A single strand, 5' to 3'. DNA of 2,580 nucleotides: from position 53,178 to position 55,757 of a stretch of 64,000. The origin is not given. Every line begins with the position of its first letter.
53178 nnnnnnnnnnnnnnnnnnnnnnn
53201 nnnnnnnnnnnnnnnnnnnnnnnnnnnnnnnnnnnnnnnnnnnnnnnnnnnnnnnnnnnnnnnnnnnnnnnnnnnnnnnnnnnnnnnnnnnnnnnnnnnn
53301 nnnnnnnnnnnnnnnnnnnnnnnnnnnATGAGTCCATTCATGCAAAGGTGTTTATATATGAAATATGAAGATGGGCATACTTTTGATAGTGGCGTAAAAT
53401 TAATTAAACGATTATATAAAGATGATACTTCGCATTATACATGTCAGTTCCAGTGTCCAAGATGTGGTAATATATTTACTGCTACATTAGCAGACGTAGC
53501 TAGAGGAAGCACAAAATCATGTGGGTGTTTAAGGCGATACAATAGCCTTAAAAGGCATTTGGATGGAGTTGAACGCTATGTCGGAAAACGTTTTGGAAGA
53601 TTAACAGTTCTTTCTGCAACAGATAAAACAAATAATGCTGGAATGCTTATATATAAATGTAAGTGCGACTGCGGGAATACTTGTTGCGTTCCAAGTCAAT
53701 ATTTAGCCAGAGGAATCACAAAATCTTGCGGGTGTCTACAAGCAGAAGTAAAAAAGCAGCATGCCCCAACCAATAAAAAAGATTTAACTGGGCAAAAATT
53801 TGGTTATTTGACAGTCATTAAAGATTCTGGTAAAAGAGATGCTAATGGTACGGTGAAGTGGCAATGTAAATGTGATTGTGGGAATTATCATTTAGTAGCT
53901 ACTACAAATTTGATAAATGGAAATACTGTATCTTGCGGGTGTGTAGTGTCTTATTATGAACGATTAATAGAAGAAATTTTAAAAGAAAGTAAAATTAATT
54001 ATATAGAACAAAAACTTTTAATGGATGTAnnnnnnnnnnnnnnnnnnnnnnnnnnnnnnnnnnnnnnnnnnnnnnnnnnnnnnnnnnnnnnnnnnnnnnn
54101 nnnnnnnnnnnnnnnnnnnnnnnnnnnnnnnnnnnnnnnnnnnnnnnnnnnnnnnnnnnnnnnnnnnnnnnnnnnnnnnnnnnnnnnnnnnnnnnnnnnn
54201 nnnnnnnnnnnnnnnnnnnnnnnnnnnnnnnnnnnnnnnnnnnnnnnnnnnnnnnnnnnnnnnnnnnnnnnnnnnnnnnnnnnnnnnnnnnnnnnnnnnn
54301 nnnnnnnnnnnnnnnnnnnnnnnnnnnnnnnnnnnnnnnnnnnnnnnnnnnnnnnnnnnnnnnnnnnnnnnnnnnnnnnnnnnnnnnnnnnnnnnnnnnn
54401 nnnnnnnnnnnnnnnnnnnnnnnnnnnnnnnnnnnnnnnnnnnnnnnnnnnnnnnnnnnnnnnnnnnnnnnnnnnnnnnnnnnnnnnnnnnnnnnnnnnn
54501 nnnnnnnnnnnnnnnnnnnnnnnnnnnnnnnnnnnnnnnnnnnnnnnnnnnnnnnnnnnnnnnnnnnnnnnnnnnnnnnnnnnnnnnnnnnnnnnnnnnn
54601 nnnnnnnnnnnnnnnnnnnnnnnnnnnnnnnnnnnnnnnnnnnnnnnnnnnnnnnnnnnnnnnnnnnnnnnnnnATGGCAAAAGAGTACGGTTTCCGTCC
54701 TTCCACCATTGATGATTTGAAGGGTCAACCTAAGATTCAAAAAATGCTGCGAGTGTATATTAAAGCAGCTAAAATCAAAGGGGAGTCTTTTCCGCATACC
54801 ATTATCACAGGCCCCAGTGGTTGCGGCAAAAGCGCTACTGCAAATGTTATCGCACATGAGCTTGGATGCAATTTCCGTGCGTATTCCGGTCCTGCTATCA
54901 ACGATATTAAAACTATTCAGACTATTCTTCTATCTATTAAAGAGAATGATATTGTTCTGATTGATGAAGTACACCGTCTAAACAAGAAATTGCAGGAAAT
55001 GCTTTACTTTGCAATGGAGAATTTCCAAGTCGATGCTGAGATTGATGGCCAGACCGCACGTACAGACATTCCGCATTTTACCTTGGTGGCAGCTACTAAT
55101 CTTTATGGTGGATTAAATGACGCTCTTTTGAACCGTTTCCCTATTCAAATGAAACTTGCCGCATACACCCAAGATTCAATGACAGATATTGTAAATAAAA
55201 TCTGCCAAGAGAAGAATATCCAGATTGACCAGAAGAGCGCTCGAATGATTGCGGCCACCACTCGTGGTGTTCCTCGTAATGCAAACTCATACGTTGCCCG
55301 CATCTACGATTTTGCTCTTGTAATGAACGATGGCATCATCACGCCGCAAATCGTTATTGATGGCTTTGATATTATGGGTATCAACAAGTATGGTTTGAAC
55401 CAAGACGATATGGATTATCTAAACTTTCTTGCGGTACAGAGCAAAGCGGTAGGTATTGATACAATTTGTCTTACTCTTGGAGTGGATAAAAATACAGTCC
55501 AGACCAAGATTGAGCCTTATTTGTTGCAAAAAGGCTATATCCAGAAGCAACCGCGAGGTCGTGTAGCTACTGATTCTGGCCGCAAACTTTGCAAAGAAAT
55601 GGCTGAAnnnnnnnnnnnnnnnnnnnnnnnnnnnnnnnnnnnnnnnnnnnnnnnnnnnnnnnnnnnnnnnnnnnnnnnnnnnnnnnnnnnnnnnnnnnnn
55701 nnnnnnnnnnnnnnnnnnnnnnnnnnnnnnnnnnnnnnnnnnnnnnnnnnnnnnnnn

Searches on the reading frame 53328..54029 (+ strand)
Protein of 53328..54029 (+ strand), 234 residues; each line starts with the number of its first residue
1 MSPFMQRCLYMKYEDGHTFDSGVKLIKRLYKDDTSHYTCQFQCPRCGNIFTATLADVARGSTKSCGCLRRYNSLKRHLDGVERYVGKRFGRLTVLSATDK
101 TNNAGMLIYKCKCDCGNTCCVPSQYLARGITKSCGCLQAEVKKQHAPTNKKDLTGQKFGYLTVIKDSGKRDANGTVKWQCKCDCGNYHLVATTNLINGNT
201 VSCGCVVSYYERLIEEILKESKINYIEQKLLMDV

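Call 25: search_protein_families(library=phrogs, proteins=[window:53328-54029:+], max_evalue=0.001)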
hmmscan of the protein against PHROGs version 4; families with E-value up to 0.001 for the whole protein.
window:53328-54029:+ (234 aa): 7 families
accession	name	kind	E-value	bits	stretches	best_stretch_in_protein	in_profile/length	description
phrog_374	-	DNA, RNA and nucleotide metabolism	8.5e-41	141.4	3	145-208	189-252/617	HNH endonuclease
phrog_22195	-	unknown function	7.3e-10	39.8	1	150-206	7-58/148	-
phrog_559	-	DNA, RNA and nucleotide metabolism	7.3e-10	39.2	1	35-229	148-328/607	HNH endonuclease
phrog_18493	-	unknown function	9.3e-08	33.2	1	142-200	49-103/136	-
phrog_27240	-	unknown function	2.5e-07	32.1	1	154-212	8-62/132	-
phrog_13470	-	DNA, RNA and nucleotide metabolism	1.3e-05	26.3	0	82-150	10-78/152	HNH endonuclease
phrog_4538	-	unknown function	0.00018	21.5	1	159-232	179-255/447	-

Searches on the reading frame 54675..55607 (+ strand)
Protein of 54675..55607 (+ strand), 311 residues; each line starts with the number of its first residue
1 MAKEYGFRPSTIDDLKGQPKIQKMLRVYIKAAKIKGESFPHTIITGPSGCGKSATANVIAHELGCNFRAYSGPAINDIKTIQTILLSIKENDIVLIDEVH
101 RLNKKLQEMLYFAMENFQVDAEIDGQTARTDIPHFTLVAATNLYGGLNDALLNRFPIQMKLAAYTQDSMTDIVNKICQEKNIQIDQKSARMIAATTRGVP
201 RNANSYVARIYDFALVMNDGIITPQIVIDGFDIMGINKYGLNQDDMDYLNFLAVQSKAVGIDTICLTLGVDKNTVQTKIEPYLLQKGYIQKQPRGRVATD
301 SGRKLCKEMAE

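Call 25: search_protein_families(library=phrogs, proteins=[window:54675-55607:+], max_evalue=0.001)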
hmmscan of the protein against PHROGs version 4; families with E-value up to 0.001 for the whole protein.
window:54675-55607:+ (311 aa): 11 families
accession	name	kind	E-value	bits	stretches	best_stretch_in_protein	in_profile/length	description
phrog_168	-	DNA, RNA and nucleotide metabolism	6.2e-23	82.9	1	7-193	15-194/314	clamp loader of DNA polymerase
phrog_5846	-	DNA, RNA and nucleotide metabolism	2.2e-21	77.6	1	7-215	10-207/380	clamp loader of DNA polymerase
phrog_3757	-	unknown function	6.2e-12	46.6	2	136-211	228-304/367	-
phrog_11838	-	DNA, RNA and nucleotide metabolism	5.4e-10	40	1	7-203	11-198/420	clamp loader of DNA polymerase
phrog_16448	-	other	4.1e-08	32.9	1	87-175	512-605/680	ATPase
phrog_249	-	moron, auxiliary metabolic gene and host takeover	7e-06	26.6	0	32-67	119-155/380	porphyrin biosynthesis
phrog_10401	-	other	4.1e-05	23.5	1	29-179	449-602/667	ATPase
phrog_7485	-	unknown function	9.4e-05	22.5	1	43-102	231-289/430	-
phrog_9172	-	unknown function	0.00012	22.1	0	24-187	92-268/509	-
phrog_4339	-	unknown function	0.00017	21.8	0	146-195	420-481/552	-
phrog_50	-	DNA, RNA and nucleotide metabolism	0.00022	21.4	1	15-84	342-412/570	DnaC-like helicase loader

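Call 74: search_protein_families(library=pfam, proteins=[window:54675-55607:+], max_evalue=0.001)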
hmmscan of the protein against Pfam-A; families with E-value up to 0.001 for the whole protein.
window:54675-55607:+ (311 aa): 14 families
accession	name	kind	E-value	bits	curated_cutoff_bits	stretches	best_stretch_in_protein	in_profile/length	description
PF05496.18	RuvB_N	-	2e-43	148.3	27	1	8-161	2-159/159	Holliday junction DNA helicase RuvB P-loop domain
PF05491.19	RuvB_C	-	4.2e-21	75.1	24.7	1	238-305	1-70/72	RuvB C-terminal winged helix domain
PF00004.35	AAA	-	4.3e-17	63.2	21.2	1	43-160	2-128/131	ATPase family associated with various cellular activities (AAA)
PF17864.7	AAA_lid_4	-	5.3e-12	45.8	27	1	164-236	1-73/74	RuvB AAA lid domain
PF07728.20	AAA_5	-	9.8e-08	32.5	22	1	41-155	1-139/139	AAA domain (dynein-related subfamily)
PF00910.28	RNA_helicase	-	8.3e-06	26.7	21.5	1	43-108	2-66/105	RNA helicase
PF13401.12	AAA_22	-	1.3e-05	26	27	0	41-63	7-29/130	AAA domain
PF03215.21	Rad17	-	2.9e-05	24.5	23.8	1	28-75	34-81/186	Rad17 P-loop domain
PF00158.32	Sigma54_activat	-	5e-05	23.5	20.2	0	23-61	7-44/168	Sigma-54 interaction domain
PF05673.19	DUF815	-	0.00022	20.9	23.8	0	150-194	180-224/249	Protein of unknown function (DUF815)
PF13173.12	AAA_14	-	0.00031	21.2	27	1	41-114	4-86/129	AAA domain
PF20720.3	nSTAND3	-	0.00031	20.9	27.2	1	40-98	18-73/155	Novel STAND NTPase 3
PF07726.17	AAA_3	-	0.00044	20.6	27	0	92-142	64-111/131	ATPase family associated with various cellular activities (AAA)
PF14532.12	Sigma54_activ_2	-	0.00063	20.4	25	0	32-116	15-95/138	Sigma-54 interaction domain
